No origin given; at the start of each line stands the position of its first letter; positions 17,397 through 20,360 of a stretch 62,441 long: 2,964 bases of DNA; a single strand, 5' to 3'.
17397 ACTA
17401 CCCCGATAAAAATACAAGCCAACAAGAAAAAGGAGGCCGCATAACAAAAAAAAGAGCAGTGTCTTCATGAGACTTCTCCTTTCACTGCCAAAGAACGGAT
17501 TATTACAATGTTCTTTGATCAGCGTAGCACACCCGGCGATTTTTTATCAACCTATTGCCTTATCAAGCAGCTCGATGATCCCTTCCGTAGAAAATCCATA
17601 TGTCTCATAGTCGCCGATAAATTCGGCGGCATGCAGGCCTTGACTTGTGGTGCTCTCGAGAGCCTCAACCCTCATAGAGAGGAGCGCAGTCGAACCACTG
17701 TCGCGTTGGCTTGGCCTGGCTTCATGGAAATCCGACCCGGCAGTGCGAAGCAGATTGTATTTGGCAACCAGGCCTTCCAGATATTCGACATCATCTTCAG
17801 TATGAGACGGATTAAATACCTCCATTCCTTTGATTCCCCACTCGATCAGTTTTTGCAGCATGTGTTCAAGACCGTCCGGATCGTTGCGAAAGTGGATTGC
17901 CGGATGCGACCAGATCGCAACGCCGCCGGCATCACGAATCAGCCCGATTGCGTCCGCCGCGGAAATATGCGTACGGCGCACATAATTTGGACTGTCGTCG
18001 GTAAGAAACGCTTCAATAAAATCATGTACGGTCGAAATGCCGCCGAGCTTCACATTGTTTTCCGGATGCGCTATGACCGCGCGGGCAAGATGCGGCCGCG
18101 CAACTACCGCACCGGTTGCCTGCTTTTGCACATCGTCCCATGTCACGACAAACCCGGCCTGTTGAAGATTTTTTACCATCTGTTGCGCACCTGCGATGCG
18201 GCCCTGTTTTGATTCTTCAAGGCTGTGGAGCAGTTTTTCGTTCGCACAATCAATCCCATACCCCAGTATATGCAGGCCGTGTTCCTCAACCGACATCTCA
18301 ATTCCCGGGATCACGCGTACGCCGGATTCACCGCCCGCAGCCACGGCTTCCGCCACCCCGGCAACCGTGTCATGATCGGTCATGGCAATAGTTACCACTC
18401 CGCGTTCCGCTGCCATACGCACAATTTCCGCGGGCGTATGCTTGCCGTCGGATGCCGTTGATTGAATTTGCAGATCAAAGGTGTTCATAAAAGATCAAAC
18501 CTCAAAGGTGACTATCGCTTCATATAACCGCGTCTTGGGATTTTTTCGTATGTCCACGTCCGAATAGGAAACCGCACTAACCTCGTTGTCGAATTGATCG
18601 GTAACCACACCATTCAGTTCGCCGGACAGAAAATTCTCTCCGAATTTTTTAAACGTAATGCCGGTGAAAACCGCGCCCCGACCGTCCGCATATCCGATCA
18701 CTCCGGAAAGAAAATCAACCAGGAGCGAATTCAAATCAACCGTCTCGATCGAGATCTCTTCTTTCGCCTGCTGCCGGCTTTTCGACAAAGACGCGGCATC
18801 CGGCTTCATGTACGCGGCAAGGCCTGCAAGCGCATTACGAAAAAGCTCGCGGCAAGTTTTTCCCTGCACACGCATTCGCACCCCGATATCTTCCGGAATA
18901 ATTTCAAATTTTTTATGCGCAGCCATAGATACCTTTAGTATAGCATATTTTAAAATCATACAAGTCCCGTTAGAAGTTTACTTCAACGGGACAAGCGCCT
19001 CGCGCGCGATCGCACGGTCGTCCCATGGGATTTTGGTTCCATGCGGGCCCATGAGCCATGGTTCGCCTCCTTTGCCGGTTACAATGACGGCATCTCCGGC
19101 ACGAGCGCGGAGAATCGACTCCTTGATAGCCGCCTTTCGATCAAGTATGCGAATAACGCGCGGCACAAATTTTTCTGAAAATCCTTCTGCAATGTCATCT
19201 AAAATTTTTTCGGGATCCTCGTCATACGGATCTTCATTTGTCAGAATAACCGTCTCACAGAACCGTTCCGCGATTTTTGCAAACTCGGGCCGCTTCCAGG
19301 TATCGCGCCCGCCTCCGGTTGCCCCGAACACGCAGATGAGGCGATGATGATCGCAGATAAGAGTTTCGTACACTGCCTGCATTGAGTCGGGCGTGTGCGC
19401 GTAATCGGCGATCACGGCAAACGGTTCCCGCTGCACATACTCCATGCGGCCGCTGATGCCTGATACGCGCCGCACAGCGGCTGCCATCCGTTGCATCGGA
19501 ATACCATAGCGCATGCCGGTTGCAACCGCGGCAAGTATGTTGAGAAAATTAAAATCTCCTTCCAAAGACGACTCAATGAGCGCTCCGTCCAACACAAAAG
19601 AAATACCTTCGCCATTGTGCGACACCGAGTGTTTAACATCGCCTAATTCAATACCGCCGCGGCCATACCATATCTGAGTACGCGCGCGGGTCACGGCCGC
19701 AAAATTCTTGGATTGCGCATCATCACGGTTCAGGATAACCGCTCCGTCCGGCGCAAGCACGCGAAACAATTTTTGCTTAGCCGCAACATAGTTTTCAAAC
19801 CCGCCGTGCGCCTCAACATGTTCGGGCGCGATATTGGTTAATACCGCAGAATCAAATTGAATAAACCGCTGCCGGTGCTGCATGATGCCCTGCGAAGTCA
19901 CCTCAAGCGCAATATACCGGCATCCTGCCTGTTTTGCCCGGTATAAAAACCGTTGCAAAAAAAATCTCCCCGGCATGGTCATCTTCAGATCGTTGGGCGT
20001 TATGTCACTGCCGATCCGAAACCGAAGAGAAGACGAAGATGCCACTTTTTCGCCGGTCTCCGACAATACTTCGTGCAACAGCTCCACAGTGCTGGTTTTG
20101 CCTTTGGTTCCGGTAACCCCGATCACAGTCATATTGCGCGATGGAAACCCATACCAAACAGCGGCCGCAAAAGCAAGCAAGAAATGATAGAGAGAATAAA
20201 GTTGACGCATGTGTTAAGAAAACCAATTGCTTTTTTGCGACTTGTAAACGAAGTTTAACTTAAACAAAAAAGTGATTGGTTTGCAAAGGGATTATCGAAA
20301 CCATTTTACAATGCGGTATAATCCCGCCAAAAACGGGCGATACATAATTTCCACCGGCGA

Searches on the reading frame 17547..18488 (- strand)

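Call 16: search_protein_families(library=pfam, proteins=[window:17547-18488:-], max_evalue=0.001)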
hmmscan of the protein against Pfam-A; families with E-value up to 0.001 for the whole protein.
window:17547-18488:- (313 aa): 1 family
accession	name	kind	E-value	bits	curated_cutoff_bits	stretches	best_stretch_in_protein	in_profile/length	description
PF02811.25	PHP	-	8.2e-09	36.4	26.4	1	5-70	1-68/164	PHP domain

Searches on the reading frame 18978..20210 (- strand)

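Call 75: search_protein_families(library=pfam, proteins=[window:18978-20210:-], max_evalue=0.00001)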
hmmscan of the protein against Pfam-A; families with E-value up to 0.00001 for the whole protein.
window:18978-20210:- (410 aa): 2 families
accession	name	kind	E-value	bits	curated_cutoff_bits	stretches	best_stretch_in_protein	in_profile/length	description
PF08245.18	Mur_ligase_M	-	1.4e-37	130.1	24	1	32-231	1-199/200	Mur ligase middle domain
PF02875.26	Mur_ligase_C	-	1e-28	101.2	28.4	1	254-381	1-127/127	Mur ligase, glutamate ligase domain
